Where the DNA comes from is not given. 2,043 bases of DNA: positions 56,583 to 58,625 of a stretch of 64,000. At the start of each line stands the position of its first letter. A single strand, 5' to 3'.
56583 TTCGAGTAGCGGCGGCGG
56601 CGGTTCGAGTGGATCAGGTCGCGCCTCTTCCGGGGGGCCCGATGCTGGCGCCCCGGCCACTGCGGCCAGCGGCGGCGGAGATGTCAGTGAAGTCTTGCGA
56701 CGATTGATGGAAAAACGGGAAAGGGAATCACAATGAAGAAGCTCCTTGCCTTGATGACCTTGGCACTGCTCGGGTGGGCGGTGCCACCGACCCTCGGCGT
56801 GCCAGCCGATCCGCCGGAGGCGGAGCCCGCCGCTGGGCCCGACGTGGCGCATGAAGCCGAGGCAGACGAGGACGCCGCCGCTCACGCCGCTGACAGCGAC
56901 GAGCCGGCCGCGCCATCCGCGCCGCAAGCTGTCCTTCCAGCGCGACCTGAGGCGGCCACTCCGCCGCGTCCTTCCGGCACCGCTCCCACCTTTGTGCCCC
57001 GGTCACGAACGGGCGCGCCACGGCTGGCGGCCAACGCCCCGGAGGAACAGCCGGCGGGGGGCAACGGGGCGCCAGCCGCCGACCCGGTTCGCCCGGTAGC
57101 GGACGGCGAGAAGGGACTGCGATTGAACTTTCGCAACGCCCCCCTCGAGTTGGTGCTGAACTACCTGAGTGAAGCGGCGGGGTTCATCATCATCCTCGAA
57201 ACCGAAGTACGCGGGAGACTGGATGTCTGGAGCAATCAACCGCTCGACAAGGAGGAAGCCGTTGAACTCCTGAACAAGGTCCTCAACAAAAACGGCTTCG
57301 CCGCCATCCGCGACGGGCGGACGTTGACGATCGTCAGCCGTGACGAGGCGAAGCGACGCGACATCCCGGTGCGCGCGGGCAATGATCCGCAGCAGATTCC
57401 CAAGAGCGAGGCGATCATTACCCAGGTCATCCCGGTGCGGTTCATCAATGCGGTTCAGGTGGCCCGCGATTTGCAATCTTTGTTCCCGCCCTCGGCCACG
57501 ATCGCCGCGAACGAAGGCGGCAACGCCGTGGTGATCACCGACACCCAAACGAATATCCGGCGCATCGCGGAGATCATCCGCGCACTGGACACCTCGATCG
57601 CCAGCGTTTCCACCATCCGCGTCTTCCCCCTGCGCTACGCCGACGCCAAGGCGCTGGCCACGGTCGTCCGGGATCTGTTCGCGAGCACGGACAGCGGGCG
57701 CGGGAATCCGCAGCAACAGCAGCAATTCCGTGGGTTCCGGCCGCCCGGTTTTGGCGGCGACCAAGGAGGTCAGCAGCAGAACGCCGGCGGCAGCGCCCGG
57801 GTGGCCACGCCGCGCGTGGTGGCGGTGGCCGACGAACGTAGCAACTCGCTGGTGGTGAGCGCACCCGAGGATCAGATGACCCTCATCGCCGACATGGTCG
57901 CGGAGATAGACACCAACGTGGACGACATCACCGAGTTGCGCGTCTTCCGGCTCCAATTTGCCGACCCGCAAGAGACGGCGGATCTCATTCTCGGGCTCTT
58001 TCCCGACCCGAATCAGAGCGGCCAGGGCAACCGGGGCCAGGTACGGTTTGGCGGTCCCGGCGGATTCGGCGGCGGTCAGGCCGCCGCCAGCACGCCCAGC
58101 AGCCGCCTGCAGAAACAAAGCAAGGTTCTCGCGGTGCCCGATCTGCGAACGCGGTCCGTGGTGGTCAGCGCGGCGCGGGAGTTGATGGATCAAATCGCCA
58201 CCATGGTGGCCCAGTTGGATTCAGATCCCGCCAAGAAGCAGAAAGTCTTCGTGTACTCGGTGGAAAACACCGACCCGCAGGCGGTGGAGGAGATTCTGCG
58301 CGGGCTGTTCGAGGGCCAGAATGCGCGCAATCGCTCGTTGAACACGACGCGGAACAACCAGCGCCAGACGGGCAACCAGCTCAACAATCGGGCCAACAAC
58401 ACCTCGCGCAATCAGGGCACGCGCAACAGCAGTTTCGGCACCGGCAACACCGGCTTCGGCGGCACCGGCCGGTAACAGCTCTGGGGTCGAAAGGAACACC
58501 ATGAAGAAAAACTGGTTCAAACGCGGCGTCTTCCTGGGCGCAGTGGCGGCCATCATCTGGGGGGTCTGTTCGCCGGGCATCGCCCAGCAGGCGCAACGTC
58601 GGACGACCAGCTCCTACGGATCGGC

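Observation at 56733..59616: Secretin of the type II secretion-like operon is split into two separately exported proteins, with the break inside its last ring-building domain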

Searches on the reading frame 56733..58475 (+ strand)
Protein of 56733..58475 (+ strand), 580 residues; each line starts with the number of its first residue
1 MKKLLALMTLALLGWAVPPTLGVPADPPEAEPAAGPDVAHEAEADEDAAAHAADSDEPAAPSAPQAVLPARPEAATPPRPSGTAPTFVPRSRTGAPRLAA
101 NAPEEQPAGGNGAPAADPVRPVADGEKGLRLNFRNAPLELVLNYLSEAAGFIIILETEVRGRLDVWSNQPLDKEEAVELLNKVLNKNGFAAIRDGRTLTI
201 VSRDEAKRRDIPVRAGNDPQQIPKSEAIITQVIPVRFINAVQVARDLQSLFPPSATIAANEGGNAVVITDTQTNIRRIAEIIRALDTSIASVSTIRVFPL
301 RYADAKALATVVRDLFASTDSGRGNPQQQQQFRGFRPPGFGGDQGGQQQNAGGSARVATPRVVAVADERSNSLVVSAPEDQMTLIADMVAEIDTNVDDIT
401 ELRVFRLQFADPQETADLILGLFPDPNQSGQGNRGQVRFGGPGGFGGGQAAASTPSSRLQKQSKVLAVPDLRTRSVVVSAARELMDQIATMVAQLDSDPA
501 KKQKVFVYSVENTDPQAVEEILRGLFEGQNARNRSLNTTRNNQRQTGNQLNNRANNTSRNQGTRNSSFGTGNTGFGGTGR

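Call 3: search_protein_families(library=pfam, proteins=[window:56733-58475:+], max_evalue=0.01)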
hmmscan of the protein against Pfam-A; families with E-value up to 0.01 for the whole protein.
window:56733-58475:+ (580 aa): 2 families
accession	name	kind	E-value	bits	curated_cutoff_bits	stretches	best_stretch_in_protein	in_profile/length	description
PF03958.22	Secretin_N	-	1.3e-38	131.4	28.2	3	296-394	2-65/69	Bacterial type II/III secretion system short domain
PF21305.2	type_II_gspD_N0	-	3.3e-13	49.7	27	1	131-195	1-65/71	GspD-like, N0 domain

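Call 4: search_protein_families(library=ncbifam, proteins=[window:56733-58475:+], max_evalue=0.01)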
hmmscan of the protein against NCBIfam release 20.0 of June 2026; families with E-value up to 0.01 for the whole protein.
window:56733-58475:+ (580 aa): 5 families
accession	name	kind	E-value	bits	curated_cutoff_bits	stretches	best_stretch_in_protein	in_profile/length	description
TIGR02517.1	type_II_gspD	equivalog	2.4e-64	217.9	351.35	2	131-498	1-334/600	type II secretion system secretin GspD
TIGR02515.1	IV_pilus_PilQ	subfamily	1.1e-19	70.7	284.35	2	129-292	4-172/428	type IV pilus secretin PilQ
NF010083.0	PRK13568.1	equivalog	1.6e-10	40.3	554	1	122-292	21-189/419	DNA uptake porin HofQ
TIGR02516.1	type_III_yscC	equivalog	4.2e-10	38.8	238.45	0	347-399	186-236/463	type III secretion system outer membrane ring subunit SctC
NF011873.0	PRK15346.1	equivalog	0.00025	19.8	524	0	254-290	235-271/499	EscC/YscC/HrcC family type III secretion system outer membrane ring protein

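Call 9: search_solved_structures(query=window:56733-58475:+, max_evalue=0.00001, show_alignments=2)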
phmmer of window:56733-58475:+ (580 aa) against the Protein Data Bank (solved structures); distinct sequences matched with E-value up to 0.00001: 13.
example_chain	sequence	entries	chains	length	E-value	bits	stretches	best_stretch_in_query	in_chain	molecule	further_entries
5wq9_A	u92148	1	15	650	1.4e-15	60.6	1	132-322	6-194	Type II secretion system protein D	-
5wq8_A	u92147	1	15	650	1.4e-15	60.6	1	132-322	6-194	Type II secretion system protein D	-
5wq7_A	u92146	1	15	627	6.5e-15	58.4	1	131-319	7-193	Putative type II secretion system protein D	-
5wln_G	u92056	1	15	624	8.6e-15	58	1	129-312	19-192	Type II secretion system protein D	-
5zdh_A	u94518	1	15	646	6.5e-13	51.8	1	130-326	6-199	Type II secretion system protein D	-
4e9j_A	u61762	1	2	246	3.3e-12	49.4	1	128-313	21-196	General secretion pathway protein D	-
5ngi_A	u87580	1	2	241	3.7e-12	49.3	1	128-312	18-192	Type II secretion system protein D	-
5mp2_A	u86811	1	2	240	4e-12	49.2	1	128-313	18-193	Type II secretion system protein D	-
4ec5_A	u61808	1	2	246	5.2e-12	48.8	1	128-311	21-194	General secretion pathway protein D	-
6hcg_A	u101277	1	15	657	1.8e-11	47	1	130-319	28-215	Type II secretion system protein D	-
6i1x_A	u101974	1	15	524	3.8e-11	45.9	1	257-395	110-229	Type II secretion system protein D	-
3ezj_A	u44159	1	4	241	2.8e-10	43.1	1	129-325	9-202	General secretion pathway protein GspD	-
7pmp_A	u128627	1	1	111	5.9e-07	32.1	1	126-213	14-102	Type II protein secretion LspD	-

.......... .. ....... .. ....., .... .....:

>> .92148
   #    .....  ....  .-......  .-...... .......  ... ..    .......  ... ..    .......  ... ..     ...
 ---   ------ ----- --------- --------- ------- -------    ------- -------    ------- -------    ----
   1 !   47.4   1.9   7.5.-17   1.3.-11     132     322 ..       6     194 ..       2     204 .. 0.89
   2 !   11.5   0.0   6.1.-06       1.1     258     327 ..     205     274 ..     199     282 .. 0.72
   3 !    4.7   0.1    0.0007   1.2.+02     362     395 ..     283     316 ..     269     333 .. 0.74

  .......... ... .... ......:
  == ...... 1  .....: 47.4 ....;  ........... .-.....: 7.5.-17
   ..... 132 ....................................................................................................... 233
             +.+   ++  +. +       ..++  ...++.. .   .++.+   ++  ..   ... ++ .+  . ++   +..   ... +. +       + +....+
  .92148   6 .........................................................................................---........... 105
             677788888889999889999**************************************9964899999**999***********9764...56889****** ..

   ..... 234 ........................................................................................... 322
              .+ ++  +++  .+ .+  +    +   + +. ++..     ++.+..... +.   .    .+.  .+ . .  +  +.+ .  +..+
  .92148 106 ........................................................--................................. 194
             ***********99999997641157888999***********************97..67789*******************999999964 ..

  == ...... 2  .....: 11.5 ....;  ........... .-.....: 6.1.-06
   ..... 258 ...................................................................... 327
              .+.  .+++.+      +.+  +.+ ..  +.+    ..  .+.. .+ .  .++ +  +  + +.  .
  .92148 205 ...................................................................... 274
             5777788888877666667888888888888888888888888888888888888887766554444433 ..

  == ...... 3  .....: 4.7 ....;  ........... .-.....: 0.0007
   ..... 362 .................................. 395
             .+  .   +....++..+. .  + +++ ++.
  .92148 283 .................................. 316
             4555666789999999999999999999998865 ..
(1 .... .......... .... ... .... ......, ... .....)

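Call 13: find_homologous_proteins(query=window:56733-58475:+, max_evalue=1e-10)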
Query window:56733-58475:+ (580 aa): 2719 proteins with E <= 1e-10 among 8000 candidates; the best 120 are listed.
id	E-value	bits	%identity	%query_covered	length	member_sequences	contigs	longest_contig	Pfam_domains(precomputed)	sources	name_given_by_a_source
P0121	0.0e+0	1254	100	100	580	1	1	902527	PF21305.3,PF03958.23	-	-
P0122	1.0e-284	964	80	97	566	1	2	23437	PF21305.3,PF03958.23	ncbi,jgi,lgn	jgi:type II secretory pathway component GspD/PulD (secretin)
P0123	6.2e-251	852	69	97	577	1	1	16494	PF21305.3,PF03958.23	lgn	-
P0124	1.5e-248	844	71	97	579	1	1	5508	PF21305.3,PF03958.23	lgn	-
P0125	2.7e-233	794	83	73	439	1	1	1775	PF21305.3,PF03958.23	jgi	jgi:general secretion pathway protein D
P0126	5.3e-222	757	69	88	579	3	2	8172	PF21305.3,PF03958.23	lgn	-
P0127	1.3e-220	752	74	79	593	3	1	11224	PF21305.3,PF03958.23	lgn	-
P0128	2.3e-220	751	75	79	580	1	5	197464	PF21305.3,PF03958.23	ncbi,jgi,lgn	jgi:type II secretory pathway component GspD/PulD (secretin)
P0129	2.1e-219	748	64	100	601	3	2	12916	PF21305.3,PF03958.23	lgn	-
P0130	1.2e-217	742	63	97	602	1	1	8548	PF21305.3,PF03958.23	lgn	-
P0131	1.8e-217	742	73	79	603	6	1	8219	PF21305.3,PF03958.23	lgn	-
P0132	3.0e-217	741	68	94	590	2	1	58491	PF21305.3,PF03958.23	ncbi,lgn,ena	-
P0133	8.9e-213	726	74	76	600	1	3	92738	PF21305.3,PF03958.23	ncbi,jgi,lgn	jgi:type II secretory pathway component GspD/PulD (secretin)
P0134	5.2e-212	724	75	76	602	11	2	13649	PF21305.3,PF03958.23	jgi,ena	-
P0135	2.3e-207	708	62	92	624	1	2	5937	PF21305.3,PF03958.23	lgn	-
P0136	2.9e-205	702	63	91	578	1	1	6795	PF21305.3,PF03958.23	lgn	-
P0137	3.3e-205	701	66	96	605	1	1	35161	PF21305.3,PF03958.23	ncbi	-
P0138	3.7e-197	675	63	85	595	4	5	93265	PF21305.3,PF03958.23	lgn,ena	-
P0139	1.2e-195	670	64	82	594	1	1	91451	PF21305.3,PF03958.23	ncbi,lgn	-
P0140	2.1e-195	669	61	86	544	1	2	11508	PF21305.3,PF03958.23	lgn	-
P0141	2.2e-194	666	68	76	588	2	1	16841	PF21305.3,PF01042.27,PF03958.23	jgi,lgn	-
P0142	3.6e-194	665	69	76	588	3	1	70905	PF21305.3,PF01042.27,PF03958.23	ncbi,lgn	-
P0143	4.2e-194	665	68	76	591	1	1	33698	PF21305.3,PF03958.23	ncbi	-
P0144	1.3e-193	663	69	78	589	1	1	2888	PF21305.3,PF03958.23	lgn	-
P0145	1.3e-192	660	70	77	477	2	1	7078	PF21305.3,PF03958.23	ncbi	ncbi:MAG: secretin N-terminal domain-containing protein, partial [Limisphaerales bacterium]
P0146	3.9e-190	652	62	88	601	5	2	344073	PF21305.3,PF03958.23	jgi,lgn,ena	-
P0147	6.9e-190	651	66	79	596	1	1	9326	PF21305.3,PF03958.23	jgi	-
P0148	5.6e-189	648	60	95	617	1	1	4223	PF21305.3,PF03958.23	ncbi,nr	ncbi:MAG: hypothetical protein JNL97_07285 [Verrucomicrobiales bacterium]|nr:hypothetical protein [V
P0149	1.5e-188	646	60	95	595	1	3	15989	PF21305.3,PF01042.27,PF03958.23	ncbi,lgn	-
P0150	2.8e-188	645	60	92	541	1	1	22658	PF21305.3,PF03958.23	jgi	jgi:general secretion pathway protein D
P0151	6.2e-188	644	59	95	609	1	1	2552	PF21305.3,PF03958.23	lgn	-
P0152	6.7e-188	644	63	82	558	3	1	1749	PF21305.3,PF03958.23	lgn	-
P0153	7.0e-188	644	61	92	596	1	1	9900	PF21305.3,PF03958.23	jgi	jgi:general secretion pathway protein D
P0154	8.3e-188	644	67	75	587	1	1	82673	PF21305.3,PF03958.23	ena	-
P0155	2.3e-187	642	67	76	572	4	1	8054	PF21305.3,PF03958.23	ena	-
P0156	2.6e-187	642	66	76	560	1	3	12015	PF21305.3,PF03958.23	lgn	-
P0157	1.3e-186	640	57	96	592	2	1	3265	PF21305.3,PF03958.23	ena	-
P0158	3.7e-186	638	61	82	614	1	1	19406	PF21305.3,PF03958.23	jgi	jgi:type II secretory pathway component GspD/PulD (secretin)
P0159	9.0e-186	637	55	100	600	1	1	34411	PF21305.3,PF03958.23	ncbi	-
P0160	1.4e-185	637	68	76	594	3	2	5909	PF21305.3,PF03958.23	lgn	-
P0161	2.9e-183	629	61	84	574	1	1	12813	PF21305.3,PF03958.23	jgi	jgi:type II secretory pathway component GspD/PulD (secretin)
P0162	4.0e-183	628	55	97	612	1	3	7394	PF21305.3,PF03958.23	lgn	-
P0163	4.3e-183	628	61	84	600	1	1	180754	PF21305.3,PF03958.23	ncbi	-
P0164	1.5e-182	627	56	97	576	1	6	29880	PF21305.3,PF03958.23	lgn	-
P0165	1.6e-181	623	66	76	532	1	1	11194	PF21305.3,PF03958.23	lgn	-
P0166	1.5e-180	620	55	99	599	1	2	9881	PF21305.3,PF01042.27,PF03958.23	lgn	-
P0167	1.8e-180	620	61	83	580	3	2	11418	PF21305.3,PF03958.23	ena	-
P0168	2.3e-180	619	57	87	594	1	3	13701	PF21305.3,PF03958.23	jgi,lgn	jgi:type II secretory pathway component GspD/PulD (secretin)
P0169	2.4e-180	619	61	74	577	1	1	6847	PF21305.3,PF03958.23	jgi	jgi:type II secretory pathway component GspD/PulD (secretin)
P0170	3.5e-179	615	53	100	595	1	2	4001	PF21305.3,PF03958.23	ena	-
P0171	3.6e-179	615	62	76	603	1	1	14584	PF21305.3,PF03958.23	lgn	-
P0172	4.8e-178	612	54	98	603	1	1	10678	PF21305.3,PF03958.23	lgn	-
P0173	1.9e-177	610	58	87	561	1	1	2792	PF21305.3,PF03958.23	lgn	-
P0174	4.3e-177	609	55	96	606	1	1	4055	PF21305.3,PF03958.23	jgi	jgi:type II secretory pathway component GspD/PulD (secretin)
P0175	4.9e-177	608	63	77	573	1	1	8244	PF21305.3,PF03958.23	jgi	jgi:type II secretory pathway component GspD/PulD (secretin)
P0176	7.6e-177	608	60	76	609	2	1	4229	PF21305.3,PF03958.23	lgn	-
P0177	9.7e-177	607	58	88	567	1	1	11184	PF21305.3,PF03958.23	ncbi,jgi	jgi:type II secretory pathway component GspD/PulD (secretin)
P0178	2.6e-176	606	61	75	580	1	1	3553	PF21305.3,PF03958.23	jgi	jgi:general secretion pathway protein D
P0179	1.5e-175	603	59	82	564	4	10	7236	PF21305.3,PF03958.23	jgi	jgi:type II secretory pathway component GspD/PulD (secretin)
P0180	3.6e-175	602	63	70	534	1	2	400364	PF21305.3,PF03958.23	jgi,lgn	jgi:type II secretory pathway component GspD/PulD (secretin)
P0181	6.0e-175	601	55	98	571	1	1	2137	PF21305.3,PF03958.23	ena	-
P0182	8.4e-175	601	62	76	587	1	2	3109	PF21305.3,PF03958.23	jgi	-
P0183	3.1e-174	599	62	78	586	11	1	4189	PF21305.3,PF03958.23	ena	-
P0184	3.6e-174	599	56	89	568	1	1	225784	PF21305.3,PF03958.23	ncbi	-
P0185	4.7e-174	599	60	80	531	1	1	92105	PF21305.3,PF03958.23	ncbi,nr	ncbi:MAG: hypothetical protein JNK85_10440 [Verrucomicrobiales bacterium]|nr:hypothetical protein [V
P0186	5.9e-174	598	54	98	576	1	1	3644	PF21305.3,PF03958.23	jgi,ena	-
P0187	8.5e-174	598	62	73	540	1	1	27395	PF21305.3,PF03958.23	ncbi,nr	ncbi:MAG: hypothetical protein IT581_12305 [Verrucomicrobiales bacterium]|nr:hypothetical protein [V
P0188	2.7e-173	596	59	82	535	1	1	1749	PF21305.3,PF03958.23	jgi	jgi:general secretion pathway protein D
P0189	7.1e-173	595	54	96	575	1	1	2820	PF21305.3,PF03958.23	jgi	-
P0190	8.4e-173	594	60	77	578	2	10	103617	PF21305.3,PF03958.23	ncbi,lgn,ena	-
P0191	3.0e-172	593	59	75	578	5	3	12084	PF21305.3,PF01042.27,PF03958.23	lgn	-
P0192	3.9e-172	592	60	80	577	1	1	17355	PF21305.3,PF03958.23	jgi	jgi:type II secretory pathway component GspD/PulD (secretin)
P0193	5.7e-172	592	57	76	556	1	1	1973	PF21305.3,PF03958.23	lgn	-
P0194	6.1e-172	592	58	81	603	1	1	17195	PF21305.3,PF03958.23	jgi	jgi:type II secretory pathway component GspD/PulD (secretin)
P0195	4.9e-171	589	56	86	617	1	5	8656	PF21305.3,PF03958.23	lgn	-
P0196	9.0e-171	588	58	79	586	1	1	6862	PF21305.3,PF03958.23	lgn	-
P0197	1.2e-170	587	54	99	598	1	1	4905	PF21305.3,PF03958.23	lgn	-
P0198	1.6e-170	587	61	79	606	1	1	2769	PF21305.3,PF03958.23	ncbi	-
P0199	4.9e-170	585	59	80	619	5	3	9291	PF21305.3,PF03958.23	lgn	-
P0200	5.2e-170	585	64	70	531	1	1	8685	PF21305.3,PF03958.23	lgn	-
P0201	5.4e-170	585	54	93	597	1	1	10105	PF21305.3,PF03958.23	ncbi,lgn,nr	ncbi:MAG: hypothetical protein JXQ71_02030 [Verrucomicrobia bacterium]|nr:hypothetical protein [Verr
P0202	6.7e-170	585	57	87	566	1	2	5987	PF21305.3,PF03958.23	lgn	-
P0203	8.4e-170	585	60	79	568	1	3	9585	PF21305.3,PF03958.23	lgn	-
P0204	8.7e-170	584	62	78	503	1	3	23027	PF21305.3,PF03958.23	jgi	jgi:general secretion pathway protein D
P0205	2.9e-169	583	59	77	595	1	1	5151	PF21305.3,PF03958.23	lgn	-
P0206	4.9e-169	582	58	78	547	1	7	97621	PF21305.3,PF03958.23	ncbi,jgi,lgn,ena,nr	ncbi:MAG TPA: secretin N-terminal domain-containing protein [Verrucomicrobiota bacterium]|nr:secreti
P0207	6.0e-169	582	57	81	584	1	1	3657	PF21305.3,PF03958.23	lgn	-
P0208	4.8e-168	579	59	78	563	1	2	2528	PF21305.3,PF03958.23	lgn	-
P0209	2.7e-167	576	61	76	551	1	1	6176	PF21305.3,PF03958.23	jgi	jgi:type II secretory pathway component GspD/PulD (secretin)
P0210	3.0e-167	576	54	96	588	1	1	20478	PF21305.3,PF03958.23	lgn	-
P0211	3.2e-167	576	58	85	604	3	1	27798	PF21305.3,PF03958.23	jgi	jgi:type II secretory pathway component GspD/PulD (secretin)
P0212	3.6e-167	576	56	82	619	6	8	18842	PF21305.3,PF03958.23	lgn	-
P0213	3.7e-167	576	60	80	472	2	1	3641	PF21305.3,PF03958.23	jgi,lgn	jgi:type II secretory pathway component GspD/PulD (secretin)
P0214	5.9e-167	575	60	77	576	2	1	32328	PF21305.3,PF03958.23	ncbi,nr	ncbi:MAG: hypothetical protein IT580_03210 [Verrucomicrobiales bacterium]|nr:hypothetical protein [V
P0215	6.4e-167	575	52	93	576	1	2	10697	PF21305.3,PF03958.23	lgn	-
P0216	6.6e-167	575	58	81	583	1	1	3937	PF21305.3,PF03958.23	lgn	-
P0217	1.0e-166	574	58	78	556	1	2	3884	PF21305.3,PF03958.23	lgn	-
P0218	1.2e-166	574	59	75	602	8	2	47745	PF21305.3,PF03958.23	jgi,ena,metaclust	metaclust:\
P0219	8.8e-166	571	57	77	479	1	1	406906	PF21305.3,PF03958.23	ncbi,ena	-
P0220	2.5e-165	570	63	79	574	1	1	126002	PF21305.3,PF03958.23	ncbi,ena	-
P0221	4.2e-165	569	62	76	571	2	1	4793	PF21305.3,PF03958.23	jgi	jgi:type II secretory pathway component GspD/PulD (secretin)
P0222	4.8e-165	569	53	86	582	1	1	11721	PF21305.3,PF03958.23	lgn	-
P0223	5.3e-165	569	58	82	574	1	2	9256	PF21305.3,PF03958.23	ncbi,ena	-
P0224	9.2e-165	568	53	88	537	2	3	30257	PF21305.3,PF03958.23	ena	-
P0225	9.8e-165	568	53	94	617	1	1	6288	PF21305.3,PF03958.23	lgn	-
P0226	1.0e-164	568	58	81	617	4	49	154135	PF21305.3,PF03958.23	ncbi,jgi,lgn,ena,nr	ncbi:MAG: hypothetical protein KA191_04670 [Verrucomicrobia bacterium]|jgi:general secretion pathway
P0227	1.1e-164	568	59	75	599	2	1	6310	PF21305.3,PF03958.23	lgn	-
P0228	1.5e-164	567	55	85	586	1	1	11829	PF21305.3,PF03958.23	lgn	-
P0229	1.8e-164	567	60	75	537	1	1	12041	PF21305.3,PF03958.23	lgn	-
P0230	3.7e-164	566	56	82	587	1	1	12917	PF21305.3,PF03958.23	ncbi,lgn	-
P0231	5.0e-164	565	55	87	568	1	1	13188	PF21305.3,PF03958.23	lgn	-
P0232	8.1e-164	565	52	89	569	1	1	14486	PF21305.3,PF03958.23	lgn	-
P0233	1.7e-163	564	52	89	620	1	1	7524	PF21305.3,PF01042.27,PF03958.23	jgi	jgi:type II secretory pathway component GspD/PulD (secretin)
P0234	2.5e-163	563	54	89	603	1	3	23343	PF21305.3,PF03958.23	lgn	-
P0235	3.1e-163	563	59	78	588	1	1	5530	PF21305.3,PF03958.23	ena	-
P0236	3.4e-163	563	60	79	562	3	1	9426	PF21305.3,PF03958.23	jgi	jgi:type II secretory pathway component GspD/PulD (secretin)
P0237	3.9e-163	562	56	78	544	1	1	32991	PF21305.3,PF03958.23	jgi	jgi:general secretion pathway protein D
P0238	4.2e-163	562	56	88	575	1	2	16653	PF21305.3,PF03958.23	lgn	-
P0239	7.2e-163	562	52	94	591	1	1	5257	PF21305.3,PF03958.23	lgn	-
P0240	1.1e-162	561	53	92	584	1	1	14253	PF21305.3,PF03958.23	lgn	-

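Call 28: find_encoding_contigs(protein=P0122, flank=10000, max_places=2)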
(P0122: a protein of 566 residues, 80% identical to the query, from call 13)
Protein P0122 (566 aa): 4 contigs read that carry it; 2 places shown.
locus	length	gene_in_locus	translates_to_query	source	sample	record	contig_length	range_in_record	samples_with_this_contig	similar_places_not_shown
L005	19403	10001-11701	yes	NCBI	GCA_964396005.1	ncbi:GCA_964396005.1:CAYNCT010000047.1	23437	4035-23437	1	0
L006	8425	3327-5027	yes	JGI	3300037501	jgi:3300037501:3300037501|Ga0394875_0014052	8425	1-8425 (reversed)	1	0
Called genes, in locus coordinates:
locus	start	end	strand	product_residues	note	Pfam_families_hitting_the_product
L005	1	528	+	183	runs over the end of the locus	-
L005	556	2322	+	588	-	PF05157:MshEN, PF00437:T2SSE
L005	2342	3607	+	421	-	PF28597:T2SSF_N, PF00482:T2SSF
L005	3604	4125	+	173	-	PF07963:N_methyl, PF08334:T2SSG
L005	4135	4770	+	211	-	-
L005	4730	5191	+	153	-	-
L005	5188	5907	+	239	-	PF07963:N_methyl (weak), PF11612:T2SSJ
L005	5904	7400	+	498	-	PF03934:T2SSK (faint), PF12836:HHH_3 (weak), PF21687:T2SSK_1st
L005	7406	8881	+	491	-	-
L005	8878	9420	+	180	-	-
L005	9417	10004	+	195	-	-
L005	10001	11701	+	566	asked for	PF21305:type_II_gspD_N0, PF03958:Secretin_N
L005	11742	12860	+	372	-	PF00263:Secretin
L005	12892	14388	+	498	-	PF02518:HATPase_c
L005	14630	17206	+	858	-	PF13428:TPR_14 (faint), PF13432:TPR_16 (faint), PF14559:TPR_19 (faint), PF13414:TPR_11 (faint), PF13485:Peptidase_MA_2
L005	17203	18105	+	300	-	PF13709:DUF4159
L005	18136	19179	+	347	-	PF20030:bpMoxR, PF07726:AAA_3, PF07728:AAA_5, PF17863:AAA_lid_2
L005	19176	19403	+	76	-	?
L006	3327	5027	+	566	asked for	PF21305:type_II_gspD_N0, PF03958:Secretin_N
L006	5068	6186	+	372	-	PF00263:Secretin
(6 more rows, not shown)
